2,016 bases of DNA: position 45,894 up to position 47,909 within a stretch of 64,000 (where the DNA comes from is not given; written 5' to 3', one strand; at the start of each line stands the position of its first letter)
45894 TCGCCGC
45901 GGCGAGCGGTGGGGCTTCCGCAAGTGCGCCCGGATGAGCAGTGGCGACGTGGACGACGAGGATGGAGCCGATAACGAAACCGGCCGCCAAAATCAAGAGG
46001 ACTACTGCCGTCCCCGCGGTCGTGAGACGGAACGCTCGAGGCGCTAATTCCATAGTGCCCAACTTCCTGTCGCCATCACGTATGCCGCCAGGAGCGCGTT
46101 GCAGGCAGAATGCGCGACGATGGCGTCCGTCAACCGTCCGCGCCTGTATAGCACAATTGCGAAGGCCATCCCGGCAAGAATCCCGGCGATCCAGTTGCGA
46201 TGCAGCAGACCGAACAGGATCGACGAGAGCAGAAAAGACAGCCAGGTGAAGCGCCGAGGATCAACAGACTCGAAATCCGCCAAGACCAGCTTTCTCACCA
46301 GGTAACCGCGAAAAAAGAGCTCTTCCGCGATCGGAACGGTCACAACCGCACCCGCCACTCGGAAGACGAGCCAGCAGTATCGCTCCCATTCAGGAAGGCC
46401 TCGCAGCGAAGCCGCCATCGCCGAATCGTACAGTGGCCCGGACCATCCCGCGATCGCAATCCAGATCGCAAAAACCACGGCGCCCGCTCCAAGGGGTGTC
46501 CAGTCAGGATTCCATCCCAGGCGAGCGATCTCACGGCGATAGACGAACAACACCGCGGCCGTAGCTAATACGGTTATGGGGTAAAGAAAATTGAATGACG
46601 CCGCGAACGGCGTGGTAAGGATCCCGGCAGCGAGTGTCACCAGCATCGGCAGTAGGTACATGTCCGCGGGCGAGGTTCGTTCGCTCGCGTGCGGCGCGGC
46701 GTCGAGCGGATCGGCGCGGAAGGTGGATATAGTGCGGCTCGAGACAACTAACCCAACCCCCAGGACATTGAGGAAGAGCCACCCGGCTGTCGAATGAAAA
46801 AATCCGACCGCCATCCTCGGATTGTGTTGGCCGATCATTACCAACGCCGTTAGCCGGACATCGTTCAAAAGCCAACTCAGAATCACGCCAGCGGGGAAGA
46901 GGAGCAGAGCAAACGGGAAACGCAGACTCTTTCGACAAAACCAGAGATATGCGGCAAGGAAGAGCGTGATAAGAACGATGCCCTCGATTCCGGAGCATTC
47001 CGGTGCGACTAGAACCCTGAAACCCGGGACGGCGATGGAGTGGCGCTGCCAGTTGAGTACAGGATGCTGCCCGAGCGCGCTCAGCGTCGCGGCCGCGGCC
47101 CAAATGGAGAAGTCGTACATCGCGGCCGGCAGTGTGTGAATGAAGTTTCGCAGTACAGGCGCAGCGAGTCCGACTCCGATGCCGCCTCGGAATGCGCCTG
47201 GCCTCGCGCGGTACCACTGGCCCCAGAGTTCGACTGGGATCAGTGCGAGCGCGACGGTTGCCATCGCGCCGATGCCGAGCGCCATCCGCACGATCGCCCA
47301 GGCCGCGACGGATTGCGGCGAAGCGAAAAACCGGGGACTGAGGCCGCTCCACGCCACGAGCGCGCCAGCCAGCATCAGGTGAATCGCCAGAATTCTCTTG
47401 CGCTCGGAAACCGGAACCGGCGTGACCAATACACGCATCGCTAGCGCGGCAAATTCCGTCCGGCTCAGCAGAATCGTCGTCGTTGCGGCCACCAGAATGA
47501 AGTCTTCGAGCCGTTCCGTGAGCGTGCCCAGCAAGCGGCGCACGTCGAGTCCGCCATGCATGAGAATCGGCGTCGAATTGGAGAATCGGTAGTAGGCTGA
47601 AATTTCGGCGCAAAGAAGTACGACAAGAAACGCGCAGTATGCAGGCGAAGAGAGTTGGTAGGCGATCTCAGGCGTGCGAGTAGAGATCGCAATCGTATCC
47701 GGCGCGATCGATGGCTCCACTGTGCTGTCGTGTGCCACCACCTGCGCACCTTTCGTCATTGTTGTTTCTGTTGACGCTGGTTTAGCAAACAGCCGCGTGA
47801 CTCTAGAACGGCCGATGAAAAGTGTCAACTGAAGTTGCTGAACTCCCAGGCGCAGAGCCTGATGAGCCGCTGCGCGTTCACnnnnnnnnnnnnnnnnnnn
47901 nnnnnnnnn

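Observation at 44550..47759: Exosortase-CPBP protease fusion (XrtE-like) operon with a fatty-acid-hydroxylase protein and two tandem mini-substrates that are essentially signal peptide plus APELD-CTERM sorting signal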

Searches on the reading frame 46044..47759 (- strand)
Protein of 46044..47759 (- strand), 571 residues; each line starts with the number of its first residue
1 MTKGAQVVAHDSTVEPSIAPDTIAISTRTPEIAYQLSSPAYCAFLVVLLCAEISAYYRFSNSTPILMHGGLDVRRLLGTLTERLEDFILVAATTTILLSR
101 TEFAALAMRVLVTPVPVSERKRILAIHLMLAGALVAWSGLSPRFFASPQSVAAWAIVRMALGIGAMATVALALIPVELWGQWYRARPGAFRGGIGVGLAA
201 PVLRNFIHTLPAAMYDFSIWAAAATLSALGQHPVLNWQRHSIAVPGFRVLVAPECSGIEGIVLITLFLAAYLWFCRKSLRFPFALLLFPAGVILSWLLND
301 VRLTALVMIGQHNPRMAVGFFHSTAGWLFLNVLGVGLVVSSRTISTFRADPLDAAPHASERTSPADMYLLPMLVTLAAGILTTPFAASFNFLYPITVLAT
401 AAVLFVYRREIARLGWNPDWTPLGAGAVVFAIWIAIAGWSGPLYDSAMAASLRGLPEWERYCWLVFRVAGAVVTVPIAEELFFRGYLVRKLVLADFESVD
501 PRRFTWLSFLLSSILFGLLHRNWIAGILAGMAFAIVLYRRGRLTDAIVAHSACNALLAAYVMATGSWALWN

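Call 3: search_protein_families(library=ncbifam, proteins=[window:46044-47759:-], max_evalue=1)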
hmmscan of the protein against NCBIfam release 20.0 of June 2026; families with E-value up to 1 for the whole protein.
window:46044-47759:- (571 aa): 14 families
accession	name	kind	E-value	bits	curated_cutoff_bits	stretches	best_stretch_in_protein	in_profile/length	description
TIGR04162.1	exo_VPEID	exception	1.6e-66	225.4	150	1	118-569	73-515/516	exosortase E/protease, VPEID-CTERM system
TIGR03008.1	pepcterm_CAAX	equivalog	3.2e-46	158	81.05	1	386-570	32-222/222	CAAX prenyl protease-related protein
TIGR04178.1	exo_archaeo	signature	7.8e-14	51.7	23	1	250-339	2-89/97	exosortase/archaeosortase family protein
NF040914.1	Mrt_core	domain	1.6e-08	34.5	100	1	468-559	4-103/108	myxosortase family intramembrane protease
TIGR03762.1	archaeo_artC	exception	8.8e-08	32.3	100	1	214-337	143-267/274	archaeosortase C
NF033192.3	CPBP_JDVT_MrtJ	equivalog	9.2e-08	32.7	75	1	472-557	5-95/98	JDVT-CTERM system glutamic-type intramembrane protease MrtJ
NF040674.1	CPBP_fam_MrtP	equivalog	1.1e-07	31.7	250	1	460-559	241-348/354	myxosortase MrtP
TIGR03763.1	cyanoexo_CrtA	exception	3.3e-06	26.8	150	1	237-337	153-251/260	cyanoexosortase A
NF040594.1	CPBP_fam_MrtC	equivalog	4.1e-05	23.4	195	1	464-556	114-214/221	myxosortase MrtC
NF046081.1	exosort_XrtX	exception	4.8e-05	23.3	170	1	219-322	41-139/168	exosortase X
TIGR04177.1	exosort_XrtH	exception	0.00021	21.3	86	1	221-335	38-147/158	exosortase H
NF040589.1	CPBP_Synerg_MrtS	equivalog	0.0019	18.4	130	1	464-554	72-160/170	Synerg-CTERM system glutamic-type intramembrane protease MrtS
TIGR04152.1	exosort_VPLPA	exception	0.0019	17.4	400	1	247-349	146-247/486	VPLPA-CTERM-specific exosortase XrtD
TIGR04489.1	exosort_XrtO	exception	0.0047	15.8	250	1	254-316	168-231/451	exosortase O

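Call 4: search_protein_families(library=pfam, proteins=[window:46044-47759:-], max_evalue=1)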
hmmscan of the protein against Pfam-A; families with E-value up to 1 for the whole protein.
window:46044-47759:- (571 aa): 2 families
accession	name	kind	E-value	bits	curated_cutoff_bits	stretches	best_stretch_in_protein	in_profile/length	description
PF02517.21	Rce1-like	-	6e-16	59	22.4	1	463-556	3-93/93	Type II CAAX prenyl endopeptidase Rce1-like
PF09721.15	Exosortase_EpsH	-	3.7e-12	46.6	25.7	1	117-336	49-246/254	Transmembrane exosortase (Exosortase_EpsH)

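Call 9: find_homologous_proteins(query=window:46044-47759:-, max_evalue=0.00001)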
Query window:46044-47759:- (571 aa): 123 proteins with E <= 0.00001 among 8000 candidates; the best 120 are listed.
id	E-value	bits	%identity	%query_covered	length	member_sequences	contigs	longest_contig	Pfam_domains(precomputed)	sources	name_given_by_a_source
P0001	0.0e+0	1104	100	88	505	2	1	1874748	PF09721.16,PF02517.22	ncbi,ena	-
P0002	0.0e+0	1076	86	100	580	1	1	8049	PF09721.16,PF02517.22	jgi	jgi:exosortase E/protease (VPEID-CTERM system)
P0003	2.3e-265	900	73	100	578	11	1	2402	PF09721.16,PF02517.22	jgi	jgi:exosortase E/protease (VPEID-CTERM system)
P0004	1.0e-263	894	71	100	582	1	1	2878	PF02517.22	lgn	-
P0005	6.0e-263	892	71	100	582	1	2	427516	PF02517.22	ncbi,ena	-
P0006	1.6e-259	880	70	100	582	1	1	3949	PF09721.16,PF02517.22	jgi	jgi:exosortase E/protease (VPEID-CTERM system)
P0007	2.6e-256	870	71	100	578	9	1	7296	PF09721.16,PF02517.22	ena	-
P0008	3.2e-254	863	70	100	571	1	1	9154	PF09721.16,PF02517.22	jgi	jgi:exosortase E/protease (VPEID-CTERM system)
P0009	6.3e-253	859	70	100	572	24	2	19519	PF09721.16,PF02517.22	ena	-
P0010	1.2e-252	858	69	100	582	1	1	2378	PF09721.16,PF02517.22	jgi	-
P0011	2.5e-243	827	68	100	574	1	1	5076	PF09721.16,PF02517.22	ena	-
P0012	2.8e-236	804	71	92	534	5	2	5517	PF09721.16,PF02517.22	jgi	jgi:exosortase E/protease (VPEID-CTERM system)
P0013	1.1e-167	577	67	73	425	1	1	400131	PF09721.16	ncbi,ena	-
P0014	4.8e-120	420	44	93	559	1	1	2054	PF09721.16,PF02517.22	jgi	jgi:exosortase E/protease (VPEID-CTERM system)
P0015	4.9e-99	350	40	94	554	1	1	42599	PF02517.22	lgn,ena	-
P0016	1.1e-98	349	45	80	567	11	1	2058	PF09721.16,PF02517.22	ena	-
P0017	3.4e-98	348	50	62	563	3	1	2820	PF09721.16,PF02517.22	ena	-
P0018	4.9e-98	347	40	95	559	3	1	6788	PF09721.16,PF02517.22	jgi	jgi:exosortase E/protease (VPEID-CTERM system)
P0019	1.0e-95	340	44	80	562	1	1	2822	PF09721.16,PF02517.22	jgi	jgi:exosortase E/protease (VPEID-CTERM system)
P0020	1.1e-95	339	41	88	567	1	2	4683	PF09721.16,PF02517.22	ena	-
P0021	3.5e-94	334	43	81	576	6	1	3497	PF09721.16,PF02517.22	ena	-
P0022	2.0e-93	332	44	71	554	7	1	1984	PF09721.16,PF02517.22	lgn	-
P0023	2.8e-93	331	44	73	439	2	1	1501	PF09721.16,PF02517.22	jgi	jgi:exosortase E/protease (VPEID-CTERM system)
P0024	1.5e-92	329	43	80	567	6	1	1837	PF09721.16,PF02517.22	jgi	jgi:exosortase E/protease (VPEID-CTERM system)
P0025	1.9e-92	329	44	73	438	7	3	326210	PF09721.16,PF02517.22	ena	-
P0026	9.2e-92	326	43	80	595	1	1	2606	PF02517.22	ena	-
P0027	5.1e-90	321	48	62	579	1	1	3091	PF09721.16,PF02517.22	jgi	jgi:exosortase E/protease (VPEID-CTERM system)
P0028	1.2e-88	316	48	62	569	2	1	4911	PF09721.16,PF02517.22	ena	-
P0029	1.5e-78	283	43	59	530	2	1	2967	PF09721.16,PF02517.22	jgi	jgi:exosortase E/protease (VPEID-CTERM system)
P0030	3.3e-78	282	40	81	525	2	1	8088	PF02517.22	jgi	jgi:exosortase E/protease (VPEID-CTERM system)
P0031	4.7e-78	281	41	69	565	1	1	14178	PF09721.16,PF02517.22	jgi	jgi:exosortase E/protease (VPEID-CTERM system)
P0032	3.3e-77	278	47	58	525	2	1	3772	PF02517.22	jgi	jgi:exosortase E/protease (VPEID-CTERM system)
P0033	4.3e-77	278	38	92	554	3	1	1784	PF09721.16,PF02517.22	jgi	jgi:exosortase E/protease (VPEID-CTERM system)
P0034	5.6e-77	278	39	70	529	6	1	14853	PF09721.16,PF02517.22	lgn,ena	-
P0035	4.9e-76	275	46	60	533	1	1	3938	PF09721.16,PF02517.22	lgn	-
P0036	6.2e-76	274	47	58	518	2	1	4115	PF09721.16,PF02517.22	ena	-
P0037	1.2e-75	273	46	58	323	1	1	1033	PF09721.16,PF02517.22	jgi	jgi:exosortase E/protease (VPEID-CTERM system)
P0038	9.8e-75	270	37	78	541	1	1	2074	PF09721.16,PF02517.22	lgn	-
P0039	2.7e-74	269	48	59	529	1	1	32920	PF09721.16,PF02517.22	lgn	-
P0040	2.9e-74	269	44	58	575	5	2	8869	PF09721.16,PF02517.22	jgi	-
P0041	1.5e-71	260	39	80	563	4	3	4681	PF09721.16,PF02517.22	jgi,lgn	jgi:exosortase E/protease (VPEID-CTERM system)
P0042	4.8e-71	258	43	58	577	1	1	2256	PF09721.16,PF02517.22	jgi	jgi:exosortase E/protease (VPEID-CTERM system)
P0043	8.6e-71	257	45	58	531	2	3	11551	PF02517.22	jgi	-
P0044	9.8e-71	257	40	74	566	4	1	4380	PF09721.16,PF02517.22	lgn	-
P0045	1.3e-70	257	44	58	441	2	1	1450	PF09721.16,PF02517.22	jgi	-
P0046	1.5e-70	256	44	58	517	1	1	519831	PF09721.16,PF02517.22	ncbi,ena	-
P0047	1.7e-70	256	46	58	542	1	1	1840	PF09721.16,PF02517.22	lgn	-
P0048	1.8e-70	256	47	57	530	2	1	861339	PF09721.16,PF02517.22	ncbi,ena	-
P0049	3.3e-70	255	43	58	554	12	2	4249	PF09721.16,PF02517.22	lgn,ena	-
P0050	3.4e-70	255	41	62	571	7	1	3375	PF09721.16,PF02517.22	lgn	-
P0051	4.3e-70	255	36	93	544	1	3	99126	PF09721.16,PF02517.22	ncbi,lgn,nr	ncbi:MAG: exosortase E/protease, VPEID-CTERM system [Acidobacteria bacterium]|nr:exosortase E/protea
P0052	6.5e-70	254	42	62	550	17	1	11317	PF09721.16,PF02517.22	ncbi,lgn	-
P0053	1.5e-69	253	46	57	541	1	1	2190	PF09721.16,PF02517.22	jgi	jgi:exosortase E/protease (VPEID-CTERM system)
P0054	1.6e-69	253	45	58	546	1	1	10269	PF02517.22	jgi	jgi:exosortase E/protease (VPEID-CTERM system)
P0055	4.6e-69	252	41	62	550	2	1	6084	PF09721.16,PF02517.22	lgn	-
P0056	8.1e-69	251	44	58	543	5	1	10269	PF09721.16,PF02517.22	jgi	jgi:exosortase E/protease (VPEID-CTERM system)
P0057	1.3e-68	250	43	57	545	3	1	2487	PF09721.16,PF02517.22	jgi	jgi:exosortase E/protease (VPEID-CTERM system)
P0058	5.9e-68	248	34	96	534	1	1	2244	PF09721.16,PF02517.22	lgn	-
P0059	7.7e-68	247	37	88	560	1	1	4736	PF09721.16,PF02517.22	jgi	jgi:exosortase E/protease (VPEID-CTERM system)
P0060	1.5e-67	247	41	59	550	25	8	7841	PF02517.22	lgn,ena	-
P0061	1.8e-67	246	42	58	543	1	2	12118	PF09721.16,PF02517.22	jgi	jgi:exosortase E/protease (VPEID-CTERM system)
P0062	3.9e-67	245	42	61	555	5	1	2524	PF09721.16,PF02517.22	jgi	-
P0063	4.1e-67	245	43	58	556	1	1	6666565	PF09721.16,PF02517.22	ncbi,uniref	ncbi:exosortase E/protease, VPEID-CTERM system [Paludibaculum fermentans]|uniref:exosortase E/protea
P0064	5.2e-67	245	42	61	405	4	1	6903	PF09721.16,PF02517.22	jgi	jgi:exosortase E/protease (VPEID-CTERM system)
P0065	8.5e-67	244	44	58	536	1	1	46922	PF09721.16,PF02517.22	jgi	jgi:exosortase E/protease (VPEID-CTERM system)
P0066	1.2e-66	244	42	58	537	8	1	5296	PF09721.16,PF02517.22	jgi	-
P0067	1.4e-66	243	42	58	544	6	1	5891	PF09721.16,PF02517.22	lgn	-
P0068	1.5e-66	243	42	60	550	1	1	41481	PF09721.16,PF02517.22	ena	-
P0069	2.3e-66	243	43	61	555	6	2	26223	PF09721.16,PF02517.22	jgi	jgi:exosortase E/protease (VPEID-CTERM system)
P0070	2.4e-66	243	45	57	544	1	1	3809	PF09721.16,PF02517.22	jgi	jgi:exosortase E/protease (VPEID-CTERM system)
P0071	5.3e-66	241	35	85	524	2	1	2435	PF09721.16,PF02517.22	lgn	-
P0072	5.7e-66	241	42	61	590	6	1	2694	PF09721.16,PF02517.22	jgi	jgi:exosortase E/protease (VPEID-CTERM system)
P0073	6.0e-66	241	39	70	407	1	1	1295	PF09721.16,PF02517.22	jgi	-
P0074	6.9e-66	241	45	58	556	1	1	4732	PF09721.16,PF02517.22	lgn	-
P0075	8.7e-66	241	35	88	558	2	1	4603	PF09721.16,PF02517.22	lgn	-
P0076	5.6e-65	238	42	61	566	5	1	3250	PF09721.16,PF02517.22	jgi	jgi:exosortase E/protease (VPEID-CTERM system)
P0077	6.1e-65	238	41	58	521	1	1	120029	PF09721.16,PF02517.22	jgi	jgi:exosortase E/protease (VPEID-CTERM system)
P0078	9.8e-65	237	40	62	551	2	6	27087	PF09721.16,PF02517.22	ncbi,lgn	-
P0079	1.6e-64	237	43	57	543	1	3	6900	PF09721.16,PF02517.22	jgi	jgi:exosortase E/protease (VPEID-CTERM system)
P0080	2.3e-64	236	37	71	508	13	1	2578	PF09721.16,PF02517.22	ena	-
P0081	4.8e-63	232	40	61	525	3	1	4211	PF09721.16,PF02517.22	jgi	jgi:exosortase E/protease (VPEID-CTERM system)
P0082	7.8e-63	231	39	72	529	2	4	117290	PF09721.16,PF02517.22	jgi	jgi:exosortase E/protease (VPEID-CTERM system)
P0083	9.2e-63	231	46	57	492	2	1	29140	PF09721.16,PF02517.22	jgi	jgi:exosortase E/protease (VPEID-CTERM system)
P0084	1.0e-62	231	40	74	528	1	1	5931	PF09721.16,PF02517.22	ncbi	-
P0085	1.9e-62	230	41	61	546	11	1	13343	PF09721.16,PF02517.22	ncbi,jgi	jgi:exosortase E/protease (VPEID-CTERM system)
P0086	4.9e-62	228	43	58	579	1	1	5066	PF09721.16,PF02517.22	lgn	-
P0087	1.1e-61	227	41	58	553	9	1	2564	PF09721.16,PF02517.22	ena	-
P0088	1.5e-61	227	36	58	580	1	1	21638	PF09721.16,PF02517.22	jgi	jgi:CAAX prenyl protease-like protein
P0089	1.8e-61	226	39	62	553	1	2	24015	PF09721.16,PF02517.22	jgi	-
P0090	3.9e-61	225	41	61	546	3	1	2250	PF09721.16,PF02517.22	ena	-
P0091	5.4e-61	225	41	58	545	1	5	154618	PF09721.16,PF02517.22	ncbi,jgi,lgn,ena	jgi:exosortase E/protease (VPEID-CTERM system)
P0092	3.1e-60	222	42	58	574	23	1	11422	PF09721.16,PF02517.22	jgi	jgi:exosortase E/protease (VPEID-CTERM system)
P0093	5.0e-60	222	41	59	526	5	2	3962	PF09721.16,PF02517.22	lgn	-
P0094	6.1e-60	221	41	60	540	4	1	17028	PF09721.16,PF02517.22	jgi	jgi:exosortase E/protease (VPEID-CTERM system)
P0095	8.0e-60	221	40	58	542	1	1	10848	PF09721.16,PF02517.22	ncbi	-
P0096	1.5e-59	220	38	58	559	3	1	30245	PF09721.16,PF02517.22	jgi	jgi:CAAX prenyl protease-like protein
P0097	1.9e-59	220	39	58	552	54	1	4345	PF09721.16,PF02517.22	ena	-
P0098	3.5e-57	212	42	58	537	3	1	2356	PF09721.16,PF02517.22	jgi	-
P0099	3.7e-57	212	35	75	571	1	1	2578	PF09721.16,PF02517.22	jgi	jgi:exosortase E/protease (VPEID-CTERM system)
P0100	3.8e-57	212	37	62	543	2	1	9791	PF09721.16,PF02517.22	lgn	-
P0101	1.3e-56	210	39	58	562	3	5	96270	PF09721.16,PF02517.22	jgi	jgi:exosortase E/protease (VPEID-CTERM system)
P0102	3.8e-56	209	40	69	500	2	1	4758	PF02517.22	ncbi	-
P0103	7.3e-56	208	40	54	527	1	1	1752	PF09721.16,PF02517.22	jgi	-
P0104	5.5e-55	205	42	58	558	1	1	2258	PF09721.16,PF02517.22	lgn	-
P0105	7.2e-55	205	40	58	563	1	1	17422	PF09721.16,PF02517.22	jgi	jgi:exosortase E/protease (VPEID-CTERM system)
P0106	3.5e-54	202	36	73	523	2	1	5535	PF09721.16,PF02517.22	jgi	jgi:exosortase E/protease (VPEID-CTERM system)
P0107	3.4e-52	196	41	58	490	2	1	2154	PF09721.16,PF02517.22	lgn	-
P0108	6.4e-52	195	41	58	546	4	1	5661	PF02517.22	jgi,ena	jgi:exosortase E/protease (VPEID-CTERM system)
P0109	7.6e-52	195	37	63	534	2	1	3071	PF09721.16,PF02517.22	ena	-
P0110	5.3e-51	192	59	17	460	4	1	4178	PF09721.16,PF02517.22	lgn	-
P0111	1.1e-50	191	36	58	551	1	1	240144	PF09721.16,PF02517.22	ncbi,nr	ncbi:MAG: exosortase E/protease, VPEID-CTERM system [Acidobacteria bacterium]|nr:exosortase E/protea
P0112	1.9e-49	187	43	45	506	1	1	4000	PF09721.16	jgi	-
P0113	1.5e-48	184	37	58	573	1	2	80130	PF09721.16,PF02517.22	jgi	jgi:exosortase E/protease (VPEID-CTERM system)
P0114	1.0e-47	181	35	70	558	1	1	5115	PF09721.16,PF02517.22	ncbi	-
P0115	5.2e-46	175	38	65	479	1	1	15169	PF09721.16,PF02517.22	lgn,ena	-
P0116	8.8e-46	175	34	74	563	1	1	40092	PF09721.16,PF02517.22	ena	-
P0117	2.9e-45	173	34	57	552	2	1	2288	PF09721.16,PF02517.22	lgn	-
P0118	4.6e-44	169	36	57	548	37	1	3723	PF09721.16,PF02517.22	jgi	-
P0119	3.4e-42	163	41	45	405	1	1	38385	PF09721.16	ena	-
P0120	4.1e-42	163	36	59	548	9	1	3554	PF09721.16,PF02517.22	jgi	jgi:exosortase E/protease (VPEID-CTERM system)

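Call 11: find_related_loci(query=A1, collection=genome_contigs, flank=6000)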
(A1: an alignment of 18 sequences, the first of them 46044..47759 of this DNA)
Query A1 (571 aa) in genome_contigs; peptide patterns used: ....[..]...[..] (x = any residue, [..] = any of these).
600 stretches matched a pattern (row limit reached: there are more); 292 encode a relative of the query (tblastn E <= 1e-3); the best 80 are kept; 80 distinct loci.
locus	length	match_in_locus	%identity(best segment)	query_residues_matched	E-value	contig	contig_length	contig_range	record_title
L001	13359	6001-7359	43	119-571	2e-118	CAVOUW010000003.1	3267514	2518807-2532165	MAG: uncultured delta proteobacterium isolate MFD10064.bin.1.24 genome assembly, contig: contig_9770, whole genome shotg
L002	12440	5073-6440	42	117-571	1e-96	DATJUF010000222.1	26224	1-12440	MAG TPA_asm: Candidatus Binataceae bacterium isolate SMAG_U15039 k141_3220290, whole genome shotgun sequence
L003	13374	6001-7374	42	116-571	5e-96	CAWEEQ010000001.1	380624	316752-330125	MAG: uncultured delta proteobacterium isolate MFD01138.bin.1.15 genome assembly, contig: contig_18839, whole genome shot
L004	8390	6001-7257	42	148-570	1e-92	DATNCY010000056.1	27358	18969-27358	MAG TPA_asm: Gemmataceae bacterium isolate SMAG_U11228 k141_905572, whole genome shotgun sequence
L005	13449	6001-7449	40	88-571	1e-91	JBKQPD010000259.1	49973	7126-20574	MAG: Candidatus Binataceae bacterium isolate LAWAr2D2E2F__bin_98 LAWAr2D2E2F_000000291907, whole genome shotgun sequence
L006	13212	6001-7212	45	168-571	6e-91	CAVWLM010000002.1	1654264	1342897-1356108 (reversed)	MAG: uncultured delta proteobacterium isolate MFD04434.bin.1.44 genome assembly, contig: contig_1343, whole genome shotg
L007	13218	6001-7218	44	168-571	9e-89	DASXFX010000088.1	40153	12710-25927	MAG TPA_asm: Candidatus Binataceae bacterium isolate SMAG_U5149 k141_1025917, whole genome shotgun sequence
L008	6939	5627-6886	42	152-571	4e-89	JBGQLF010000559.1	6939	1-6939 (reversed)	MAG: Gemmataceae bacterium isolate OBJ2_061818_050_44 k141_442643_length_6939_cov_6.0000, whole genome shotgun sequence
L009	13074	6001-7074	45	216-570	6e-85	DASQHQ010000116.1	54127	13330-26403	MAG TPA_asm: Bryobacteraceae bacterium isolate SMAG_U11837 k141_352633, whole genome shotgun sequence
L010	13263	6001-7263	41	155-570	2e-85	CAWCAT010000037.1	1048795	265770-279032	MAG: Bryobacteraceae bacterium isolate MFD03899.bin.2.143 genome assembly, contig: contig_5711, whole genome shotgun seq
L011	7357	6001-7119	42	193-571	3e-82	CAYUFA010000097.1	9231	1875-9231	MAG TPA_asm: uncultured Ectothiorhodospiraceae bacterium isolate SRP214966_co3_135 genome assembly, contig: NODE_12867_l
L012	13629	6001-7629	36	24-570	1e-81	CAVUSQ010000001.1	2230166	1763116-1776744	MAG: Bryobacterales bacterium isolate MFD00964.bin.2.4 genome assembly, contig: contig_10536, whole genome shotgun seque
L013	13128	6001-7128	42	193-570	7e-81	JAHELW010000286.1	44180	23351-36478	MAG: Myxococcales bacterium isolate Ww639 NODE_1560_length_44180_cov_3.927620, whole genome shotgun sequence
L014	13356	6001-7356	38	133-571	4e-81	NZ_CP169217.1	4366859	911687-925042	Methylomicrobium lacus strain 22M6SE5-12 chromosome, complete genome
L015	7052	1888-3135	41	151-570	1e-80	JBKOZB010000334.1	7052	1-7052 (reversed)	MAG: Planctomycetota bacterium isolate GB_HAYS_MAG_00045 GB_HAYS_000000678243, whole genome shotgun sequence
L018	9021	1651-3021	38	124-571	2e-78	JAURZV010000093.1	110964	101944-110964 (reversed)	MAG: Methylobacter sp. isolate E6_concoct.bin.28 E6_k141_409098, whole genome shotgun sequence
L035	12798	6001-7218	39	175-571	1e-75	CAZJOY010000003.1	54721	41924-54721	MAG TPA_asm: uncultured Methylobacter sp. isolate SRP302447_co1_30 genome assembly, contig: NODE_1816_length_54721_cov_8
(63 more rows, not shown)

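Call 14: find_encoding_contigs(protein=P0001, flank=4000, max_places=2)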
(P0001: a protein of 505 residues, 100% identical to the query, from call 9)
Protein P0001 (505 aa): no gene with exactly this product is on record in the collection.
